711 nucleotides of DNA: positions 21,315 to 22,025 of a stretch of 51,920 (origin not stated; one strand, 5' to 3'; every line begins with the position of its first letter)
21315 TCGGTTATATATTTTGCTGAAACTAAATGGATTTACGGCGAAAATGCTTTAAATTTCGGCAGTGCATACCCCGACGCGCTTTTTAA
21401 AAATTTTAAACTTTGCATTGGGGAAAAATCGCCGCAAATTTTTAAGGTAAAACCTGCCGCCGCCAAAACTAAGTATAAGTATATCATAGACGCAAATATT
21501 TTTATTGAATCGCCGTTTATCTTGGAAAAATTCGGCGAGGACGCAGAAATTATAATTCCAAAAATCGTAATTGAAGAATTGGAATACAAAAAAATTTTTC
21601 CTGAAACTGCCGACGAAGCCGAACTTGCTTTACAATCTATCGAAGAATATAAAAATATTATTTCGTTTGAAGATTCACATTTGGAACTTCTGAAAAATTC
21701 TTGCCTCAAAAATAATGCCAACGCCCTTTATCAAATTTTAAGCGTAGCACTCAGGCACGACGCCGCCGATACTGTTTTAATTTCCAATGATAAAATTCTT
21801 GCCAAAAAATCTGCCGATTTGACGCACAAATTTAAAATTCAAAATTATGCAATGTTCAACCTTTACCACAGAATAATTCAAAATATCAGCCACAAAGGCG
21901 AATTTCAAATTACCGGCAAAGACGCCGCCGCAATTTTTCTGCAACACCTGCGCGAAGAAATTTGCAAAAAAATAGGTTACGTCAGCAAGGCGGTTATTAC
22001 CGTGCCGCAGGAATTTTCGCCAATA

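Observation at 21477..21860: PIN (PhoH/YlaK-like) nuclease domain inserted inside the ATPase domain of the first Hsp70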

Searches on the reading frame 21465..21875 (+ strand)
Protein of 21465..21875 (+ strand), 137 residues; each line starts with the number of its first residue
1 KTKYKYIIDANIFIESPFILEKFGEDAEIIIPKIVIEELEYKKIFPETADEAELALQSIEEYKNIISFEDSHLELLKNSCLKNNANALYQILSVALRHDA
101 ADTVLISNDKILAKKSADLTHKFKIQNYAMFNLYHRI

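Call 26: search_solved_structures(query=window:21465-21875:+, max_evalue=1, show_alignments=2)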
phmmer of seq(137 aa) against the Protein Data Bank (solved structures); distinct sequences matched with E-value up to 1: 8.
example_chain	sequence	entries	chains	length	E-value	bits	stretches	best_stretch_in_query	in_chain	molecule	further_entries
5g06_J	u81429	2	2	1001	0.34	14.5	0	3-111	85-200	EXOSOME COMPLEX EXONUCLEASE DIS3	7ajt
5k36_K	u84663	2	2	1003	0.34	14.5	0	3-111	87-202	Exosome complex exonuclease DIS3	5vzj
4ifd_J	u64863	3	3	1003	0.34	14.5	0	3-111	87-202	Exosome complex exonuclease DIS3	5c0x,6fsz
5c0w_J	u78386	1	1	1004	0.34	14.5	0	3-111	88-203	Exosome complex exonuclease DIS3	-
5jea_J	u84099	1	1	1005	0.34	14.5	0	3-111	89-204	Exosome complex exonuclease DIS3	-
2wp8_J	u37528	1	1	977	0.56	13.8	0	3-111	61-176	EXOSOME COMPLEX EXONUCLEASE DIS3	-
6lqs_R4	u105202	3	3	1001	0.6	13.7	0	3-111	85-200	Exosome complex exonuclease DIS3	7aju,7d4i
8qcf_K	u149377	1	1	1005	0.61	13.7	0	3-111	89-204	Exosome complex exonuclease DIS3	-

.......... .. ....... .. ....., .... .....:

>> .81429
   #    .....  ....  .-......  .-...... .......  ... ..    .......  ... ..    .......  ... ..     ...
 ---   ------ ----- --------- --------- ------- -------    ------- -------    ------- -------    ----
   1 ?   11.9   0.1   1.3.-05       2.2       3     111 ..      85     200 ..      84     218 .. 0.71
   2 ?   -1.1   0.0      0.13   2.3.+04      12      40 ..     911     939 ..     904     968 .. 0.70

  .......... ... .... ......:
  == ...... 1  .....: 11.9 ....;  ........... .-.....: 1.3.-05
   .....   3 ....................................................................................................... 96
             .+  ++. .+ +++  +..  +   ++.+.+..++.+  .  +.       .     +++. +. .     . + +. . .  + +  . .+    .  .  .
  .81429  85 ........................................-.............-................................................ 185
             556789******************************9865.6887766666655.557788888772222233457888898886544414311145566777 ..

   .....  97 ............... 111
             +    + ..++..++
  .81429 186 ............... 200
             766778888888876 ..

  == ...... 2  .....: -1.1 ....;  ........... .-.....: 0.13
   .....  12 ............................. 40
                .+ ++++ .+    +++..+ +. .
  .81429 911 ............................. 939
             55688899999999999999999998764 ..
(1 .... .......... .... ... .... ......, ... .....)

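Call 31: search_solved_structures(query=A3, max_evalue=1, show_alignments=3)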
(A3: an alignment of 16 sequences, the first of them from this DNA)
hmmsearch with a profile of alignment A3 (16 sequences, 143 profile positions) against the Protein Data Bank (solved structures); distinct sequences matched with E-value up to 1: 16.
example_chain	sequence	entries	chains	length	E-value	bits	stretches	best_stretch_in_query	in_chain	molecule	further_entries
2hww_A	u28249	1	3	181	2.6e-07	33.9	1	9-133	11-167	Telomerase-binding protein EST1A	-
2dok_A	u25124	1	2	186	2.9e-07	33.7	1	9-133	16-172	Telomerase-binding protein EST1A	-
2hwx_A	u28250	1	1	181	1.1e-05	28.7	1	9-133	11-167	Telomerase-binding protein EST1A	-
3i8o_A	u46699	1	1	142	0.0058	19.8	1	6-118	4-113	KH domain-containing protein MJ1533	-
2wp8_J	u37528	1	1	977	0.087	16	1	6-127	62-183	EXOSOME COMPLEX EXONUCLEASE DIS3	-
6lqs_R4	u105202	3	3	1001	0.092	15.9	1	6-127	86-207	Exosome complex exonuclease DIS3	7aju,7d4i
8qcf_K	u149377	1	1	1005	0.092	15.9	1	6-127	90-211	Exosome complex exonuclease DIS3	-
1o4w_A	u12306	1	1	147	0.094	15.9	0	111-128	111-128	PIN (PilT N-terminus) domain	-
4s3i_A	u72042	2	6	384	0.66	13.1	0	41-140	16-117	DNA polymerase III subunit beta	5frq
5fve_A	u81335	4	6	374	0.74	13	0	41-140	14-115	DNA POLYMERASE III SUBUNIT BETA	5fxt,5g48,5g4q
6h25_J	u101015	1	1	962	0.74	13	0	10-131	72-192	Exosome complex exonuclease RRP44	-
6d6q_K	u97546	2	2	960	0.75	13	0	10-131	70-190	Exosome complex exonuclease RRP44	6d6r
4rki_A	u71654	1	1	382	0.77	12.9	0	41-140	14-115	DNA polymerase III subunit beta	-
5g06_J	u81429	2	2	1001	0.99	12.6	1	6-126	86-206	EXOSOME COMPLEX EXONUCLEASE DIS3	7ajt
5k36_K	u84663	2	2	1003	1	12.5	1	6-126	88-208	Exosome complex exonuclease DIS3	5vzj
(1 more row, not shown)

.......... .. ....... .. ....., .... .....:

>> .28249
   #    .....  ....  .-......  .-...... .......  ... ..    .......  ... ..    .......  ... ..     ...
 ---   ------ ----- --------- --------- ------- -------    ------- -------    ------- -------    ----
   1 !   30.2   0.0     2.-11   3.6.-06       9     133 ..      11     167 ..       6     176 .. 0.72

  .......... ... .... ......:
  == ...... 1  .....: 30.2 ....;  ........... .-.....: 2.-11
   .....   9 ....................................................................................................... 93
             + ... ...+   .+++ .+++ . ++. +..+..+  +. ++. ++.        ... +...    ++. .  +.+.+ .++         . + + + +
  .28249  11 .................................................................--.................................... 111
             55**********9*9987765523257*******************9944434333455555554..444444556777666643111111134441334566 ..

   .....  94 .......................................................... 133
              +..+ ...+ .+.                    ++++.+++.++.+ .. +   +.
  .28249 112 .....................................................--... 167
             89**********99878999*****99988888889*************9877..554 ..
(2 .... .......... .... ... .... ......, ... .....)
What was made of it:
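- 21489..21491 (+): Codon for D102 (first catalytic Asp, equivalent to SMG6 D1251). Aligned to the PDTN Asp of 2hww (call 31).
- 21789..21791 (+): Codon for D202 (fourth acidic residue, equivalent to SMG6 D1392). Aligned to the TDD motif of 2hww (call 31).
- The family profile hits the SMG6 PIN structure, E=2.6e-7 (call 31).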

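Call 47: predict_structure(alignment_id=A3)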
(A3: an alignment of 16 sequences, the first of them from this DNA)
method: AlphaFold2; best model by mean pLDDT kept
length: 134 residues; sequences in the alignment: 16
mean_pLDDT: 91.2   pTM: 0.85
mean pLDDT of the five models: 91.2, 90.4, 90.2, 89.0, 88.0
residues with pLDDT >= 90: 99; 70-90: 25; 50-70: 10; < 50: 0
segments of 3 or more residues with pLDDT < 50: none
pLDDT, mean of each block of 10 residues (from residue 1): 90 97 94 97 97 98 97 80 74 95 94 83 93 79
secondary structure, 60 per line:
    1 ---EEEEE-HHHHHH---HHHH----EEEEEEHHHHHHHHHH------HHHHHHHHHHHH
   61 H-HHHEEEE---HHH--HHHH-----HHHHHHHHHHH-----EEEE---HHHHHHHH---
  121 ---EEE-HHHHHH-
elements in order: E4-8 H10-15 H19-22 E27-32 H33-42 H49-61 E66-69 H78-81 H87-97 E103-106 H110-117 E124-126 H128-133
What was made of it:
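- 21471..21845 (+): PIN_4-type PIN domain (residues ~96-220), followed by connecting helix 221-237 (21846-21896). Isolated-domain AF2 pLDDT 91.2 (call 47).
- On PIN domain superfamily, PIN_4 (PF13638; SMG6/PhoH2 type): AF2 pLDDT 91.2 for the isolated domain, with alternating strands and helices (call 47).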

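Call 49: fold_search(model_id=the predicted structure, library=pdb)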
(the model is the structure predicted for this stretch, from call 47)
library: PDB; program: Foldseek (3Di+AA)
matches with E <= 10: 1089; with E <= 0.001: 23
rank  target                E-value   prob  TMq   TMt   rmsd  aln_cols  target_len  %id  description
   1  3ix7_B                4.6e-05  1.00  0.64  0.66   3.3       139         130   13  Crystal structure of a domain of functionally unknown protein from Thermus thermophilus HB8 (released 2009-09-22)
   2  2dok_B                2.1e-04  1.00  0.69  0.56   6.3       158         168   18  Crystal structure of the PIN domain of human EST1A (released 2007-05-01)
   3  4ifd_J                2.9e-04  1.00  0.58  0.11   5.2       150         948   13  Crystal structure of an 11-subunit eukaryotic exosome complex bound to RNA (released 2013-02-06)
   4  2dok_A                3.4e-04  1.00  0.68  0.55   6.1       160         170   19  Crystal structure of the PIN domain of human EST1A (released 2007-05-01)
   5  2hwx                  3.6e-04  1.00  0.69  0.57   7.1       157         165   18  Structure of human SMG6 E1282C PIN domain mutant. (released 2006-11-14)
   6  2hww_B                3.6e-04  1.00  0.67  0.58   6.6       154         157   19  Structure of PIN domain of human SMG6 (released 2006-11-14)
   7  5ecw_B                4.1e-04  1.00  0.60  0.64   4.6       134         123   14  Structure of the Shigella flexneri VapC mutant D7A (released 2016-02-17)
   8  5c0w_J                4.3e-04  1.00  0.64  0.11   4.4       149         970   16  Structure of a 12-subunit nuclear exosome complex bound to single-stranded RNA substrates (released 2015-07-29)
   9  9n7a_SL               4.3e-04  1.00  0.56  0.53   4.9       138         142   20  SSU processome maturation and disassembly, State N (released 2025-11-05)
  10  7aju_EK               4.6e-04  1.00  0.64  0.11   4.4       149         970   16  Cryo-EM structure of the 90S-exosome super-complex (state Post-A1-exosome) (released 2020-12-30)
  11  5ecd_A                4.9e-04  1.00  0.59  0.60   4.6       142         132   14  Structure of the Shigella flexneri VapC mutant D98N crystal form 1 (released 2016-02-17)
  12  2hww_A                4.9e-04  1.00  0.62  0.53   9.2       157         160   19  Structure of PIN domain of human SMG6 (released 2006-11-14)
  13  5ecw_A                4.9e-04  1.00  0.58  0.59   4.6       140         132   14  Structure of the Shigella flexneri VapC mutant D7A (released 2016-02-17)
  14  2hww_C                6.0e-04  1.00  0.63  0.59   6.4       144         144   21  Structure of PIN domain of human SMG6 (released 2006-11-14)
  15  9n73_SL               6.0e-04  1.00  0.50  0.46   5.7       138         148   20  SSU processome maturation and disassembly, State G (released 2025-10-29)
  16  8rdd                  6.4e-04  1.00  0.70  0.59   4.2       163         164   15  Crystal structure of Saccharomyces cerevisiae Nmd4 protein involved in nonsense mediated mRNA decay (released 2024-08-14)
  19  3ix7_A                7.2e-04  1.00  0.62  0.63   4.3       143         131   12  Crystal structure of a domain of functionally unknown protein from Thermus thermophilus HB8 (released 2009-09-22)
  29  2hwy_A                2.0e-03  1.00  0.53  0.59   5.3       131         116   19  Structure of PIN domain of human SMG5. (released 2006-11-14)
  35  2hwy_B                3.0e-03  1.00  0.50  0.58   5.6       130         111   18  Structure of PIN domain of human SMG5. (released 2006-11-14)
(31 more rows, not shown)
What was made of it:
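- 21471..21845 (+): Foldseek: 3ix7, SMG6 PIN 2dok/2hww, Rrp44 PIN, VapC, Nmd4, probability 1.0, TMq 0.56-0.75 (call 49).
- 21576..21578 (+): Codon for E131 (equivalent to SMG6 E1282). Aligns with the residue mutated in 2hwx, the SMG6 E1282C mutant (calls 31, 49).
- On PIN domain superfamily, PIN_4 (PF13638; SMG6/PhoH2 type): Foldseek probability 1.0 and TMq 0.56-0.75 to 3ix7, 2dok/2hww, Rrp44, VapC and Nmd4 (call 49).
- Closest known: SMG6/EST1A PIN domain. Same: These are the closest solved relatives by sequence profile (E=2.6e-7) and by fold (calls 31, 49).
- The isolated PIN model matches PIN structures (call 49). Catalytically inactive PIN domains used as binding modules are well known (SMG5 PIN, 2hwy, and Nmd4, 8rdd, appear among the fold matches, call 49; their inactivity is from established knowledge). 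The PIN is closest to RNA-surveillance PINs (SMG6, Dis3/Rrp44, Nmd4) (calls 26, 31, 49).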

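Call 64: search_protein_representatives(alignment_id=A3)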
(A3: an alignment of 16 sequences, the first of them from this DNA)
Query: 16 sequences, 143 profile positions. Proteins with E-value up to 0.001 (for the whole library): 3641; up to 1e-10: 528; up to 1e-30: 19. The best 150 are listed.
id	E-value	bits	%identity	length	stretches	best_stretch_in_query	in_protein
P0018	1.5e-49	183.9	-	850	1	4-143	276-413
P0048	8.7e-44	165.2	-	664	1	2-143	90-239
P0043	2.8e-41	157.0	-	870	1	5-142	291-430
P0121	1.1e-39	151.9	-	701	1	6-142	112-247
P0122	4.0e-38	146.8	-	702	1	2-140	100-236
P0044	8.2e-38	145.8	-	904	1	3-140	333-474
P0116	1.5e-37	145.0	-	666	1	6-141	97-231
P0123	9.2e-37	142.4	-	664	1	5-142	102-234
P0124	1.3e-36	141.9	-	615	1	3-143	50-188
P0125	9.4e-36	139.1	-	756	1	3-143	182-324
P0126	9.6e-35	135.8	-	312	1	3-111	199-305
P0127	2.4e-34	134.6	-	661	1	3-141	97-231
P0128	1.1e-33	132.4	-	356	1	4-142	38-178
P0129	1.6e-33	131.9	-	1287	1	3-142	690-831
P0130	3.8e-33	130.7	-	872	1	4-142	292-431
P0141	8.4e-27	110.1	-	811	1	5-141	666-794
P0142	1.0e-26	109.8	-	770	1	2-140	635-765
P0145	2.7e-26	108.4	-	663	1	2-140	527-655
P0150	8.0e-26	106.9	-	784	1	3-141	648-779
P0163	5.5e-25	104.2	-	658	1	6-140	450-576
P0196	4.6e-23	98.0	-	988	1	5-140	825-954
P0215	2.7e-22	95.5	-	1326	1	5-140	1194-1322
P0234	1.7e-21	92.9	-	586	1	4-141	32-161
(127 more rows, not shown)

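Call 65: search_protein_families(library=pfam, proteins=[P0141, P0142, P0145, P0150, P0129, P0215, P0163, P0234, P0196, P0121], max_evalue=0.001)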
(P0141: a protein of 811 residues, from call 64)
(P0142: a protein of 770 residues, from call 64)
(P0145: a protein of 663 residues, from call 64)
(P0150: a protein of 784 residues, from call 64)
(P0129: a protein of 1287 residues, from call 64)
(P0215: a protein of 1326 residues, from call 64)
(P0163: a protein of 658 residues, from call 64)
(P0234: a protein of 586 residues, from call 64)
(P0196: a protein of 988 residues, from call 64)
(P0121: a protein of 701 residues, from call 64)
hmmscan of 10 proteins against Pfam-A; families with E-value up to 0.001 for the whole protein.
P0141 (811 aa): 1 family
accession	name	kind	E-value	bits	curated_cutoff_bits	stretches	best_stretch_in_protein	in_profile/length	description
PF13638.12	PIN_4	-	1.9e-23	83.6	21.9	1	669-789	1-130/132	PIN domain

P0142 (770 aa): 9 families
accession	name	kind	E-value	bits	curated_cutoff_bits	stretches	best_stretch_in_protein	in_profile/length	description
PF13638.12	PIN_4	-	5.1e-21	75.8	21.9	1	641-762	1-131/132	PIN domain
PF13086.12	AAA_11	-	2.3e-16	60.8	27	2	294-366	187-255/257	AAA domain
PF13245.12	AAA_19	-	1.3e-11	45.2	25.1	1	207-364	5-132/134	AAA domain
PF13087.12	AAA_12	-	2.9e-11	43.7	27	1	413-559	35-193/195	AAA domain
PF13604.12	AAA_30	-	1.1e-07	32.2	27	1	212-364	17-131/191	AAA domain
PF20720.3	nSTAND3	-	5.6e-06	26.6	27.2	1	205-258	9-61/155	Novel STAND NTPase 3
PF24883.2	NPHP3_N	-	0.00017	22.3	24.8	1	208-247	17-56/164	Nephrocystin 3, N-terminal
PF05127.21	NAT10_TcmA_helicase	-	0.00057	20.3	22.7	0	218-345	2-109/176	RNA cytidine acetyltransferase NAT10/TcmA, helicase domain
PF02562.22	PhoH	-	0.00064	19.7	27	0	204-242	10-48/205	PhoH-like protein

P0145 (663 aa): 3 families
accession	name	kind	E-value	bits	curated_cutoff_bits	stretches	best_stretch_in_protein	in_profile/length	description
PF13638.12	PIN_4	-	1.1e-18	68.2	21.9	1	533-652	1-131/132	PIN domain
PF00575.29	S1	-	1.3e-16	61.2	22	1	438-509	3-74/74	S1 RNA binding domain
PF00013.35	KH_1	-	6.5e-06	26.2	21.5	1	376-410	4-38/66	KH domain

P0150 (784 aa): 10 families
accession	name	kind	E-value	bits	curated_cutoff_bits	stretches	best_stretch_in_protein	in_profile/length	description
PF13638.12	PIN_4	-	6.6e-21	75.4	21.9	1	653-775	1-131/132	PIN domain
PF13086.12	AAA_11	-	2.1e-17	64.2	27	2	201-255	12-73/257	AAA domain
PF13245.12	AAA_19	-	1.2e-11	45.4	25.1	1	199-351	4-132/134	AAA domain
PF13087.12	AAA_12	-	1.1e-09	38.5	27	1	394-544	31-192/195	AAA domain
PF13604.12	AAA_30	-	1.4e-09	38.5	27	1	205-356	17-136/191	AAA domain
PF00580.27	UvrD-helicase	-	1.5e-06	28.5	23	1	204-272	12-81/271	UvrD/REP helicase N-terminal domain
PF05970.20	PIF1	-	4.4e-06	26.9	25.9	0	191-250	5-66/223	PIF1-like helicase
PF01443.25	Viral_helicase1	-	6.1e-06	26.6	21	0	289-356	37-105/228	Viral superfamily 1 RNA helicase core domain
PF05127.21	NAT10_TcmA_helicase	-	2e-05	25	22.7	0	212-341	3-118/176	RNA cytidine acetyltransferase NAT10/TcmA, helicase domain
PF09848.15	SLFN-g3_helicase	-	0.00024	21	24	0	207-326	2-93/354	Schlafen group 3, DNA/RNA helicase domain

P0129 (1287 aa): 5 families
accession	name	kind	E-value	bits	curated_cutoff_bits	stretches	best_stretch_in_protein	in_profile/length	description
PF00012.26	HSP70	-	4.4e-63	213.9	20.6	2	845-1268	107-489/599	Hsp70 protein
PF13306.12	LRR_5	-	1.5e-36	125.5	27.7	2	14-118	2-103/127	BspA type Leucine rich repeat region (6 copies)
PF13638.12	PIN_4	-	3.2e-19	70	21.9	1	695-826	1-131/132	PIN domain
PF06723.19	MreB_Mbl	-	4.9e-19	68.8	27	1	851-1134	73-320/327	MreB/Mbl protein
PF13855.12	LRR_8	-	1.6e-05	25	27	0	127-169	13-56/61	Leucine rich repeat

P0215 (1326 aa): 13 families
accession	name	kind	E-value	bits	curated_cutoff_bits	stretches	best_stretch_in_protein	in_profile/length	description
PF13087.12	AAA_12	-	3.9e-29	102.1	27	1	989-1162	13-194/195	AAA domain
PF13086.12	AAA_11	-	3.5e-25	89.7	27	2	504-648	2-147/257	AAA domain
PF13638.12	PIN_4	-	5.7e-21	75.6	21.9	1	1197-1318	1-130/132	PIN domain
PF13245.12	AAA_19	-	2.1e-16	60.8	25.1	1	508-568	1-63/134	AAA domain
PF13604.12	AAA_30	-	2.1e-13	50.9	27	1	504-567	2-67/191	AAA domain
PF00580.27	UvrD-helicase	-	2.6e-09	37.6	23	1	506-942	3-250/271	UvrD/REP helicase N-terminal domain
PF01443.25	Viral_helicase1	-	4.6e-09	36.9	21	0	907-983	59-138/228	Viral superfamily 1 RNA helicase core domain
PF02562.22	PhoH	-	1.3e-05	25.2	27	0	502-546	3-47/205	PhoH-like protein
PF20720.3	nSTAND3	-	0.00018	21.7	27.2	1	508-562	7-61/155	Novel STAND NTPase 3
PF09848.15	SLFN-g3_helicase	-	0.00028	20.7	24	0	519-568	2-53/354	Schlafen group 3, DNA/RNA helicase domain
PF13538.12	UvrD_C_2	-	0.0005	20.3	27.4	0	1103-1159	2-52/52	UvrD-like helicase C-terminal domain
PF00270.35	DEAD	-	0.00057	20.1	26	0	507-553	3-52/167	DEAD/DEAH box helicase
PF04851.21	ResIII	-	0.00099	19.5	22.5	0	506-573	6-80/164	Type III restriction enzyme, res subunit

P0163 (658 aa): 2 families
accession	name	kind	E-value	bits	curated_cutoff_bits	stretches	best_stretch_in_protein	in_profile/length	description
PF13638.12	PIN_4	-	4.9e-24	85.6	21.9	1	452-573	1-131/132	PIN domain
PF12872.13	OST-HTH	-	3.2e-08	33.7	23.8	1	605-652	16-65/71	OST-HTH/LOTUS domain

P0234 (586 aa): 3 families
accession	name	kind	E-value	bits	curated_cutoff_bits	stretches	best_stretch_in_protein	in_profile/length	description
PF00012.26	HSP70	-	3.8e-81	273.6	20.6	1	166-576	100-498/599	Hsp70 protein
PF13638.12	PIN_4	-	1e-18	68.3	21.9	1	36-156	1-130/132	PIN domain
PF06723.19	MreB_Mbl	-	1.7e-10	40.7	27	1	186-422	78-299/327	MreB/Mbl protein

P0196 (988 aa): 1 family
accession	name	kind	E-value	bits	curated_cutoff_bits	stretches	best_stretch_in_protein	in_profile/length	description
PF13638.12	PIN_4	-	5.1e-20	72.6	21.9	1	828-950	1-130/132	PIN domain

P0121 (701 aa): 4 families
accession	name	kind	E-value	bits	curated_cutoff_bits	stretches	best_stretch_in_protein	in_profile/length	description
PF00012.26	HSP70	-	4.1e-65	220.6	20.6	2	259-683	106-489/599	Hsp70 protein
PF06723.19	MreB_Mbl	-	1e-21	77.6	27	2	264-390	70-189/327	MreB/Mbl protein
PF13638.12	PIN_4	-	2.4e-16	60.7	21.9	1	114-241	1-130/132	PIN domain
PF14450.12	FtsA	-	0.00016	22.5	31.8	0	345-517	4-104/127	Cell division protein FtsA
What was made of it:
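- Closest known: PIN effectors on SF1 helicases or KH-S1 modules in NTP-dependent conflict systems. Same: These are the nearest PIN sequences outside the family by profile search (E about 1e-20 to 1e-26; calls 64, 65).
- Nearest PIN relatives outside the family sit on SF1 helicases, KH-S1 and OST-HTH proteins (calls 64, 65).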
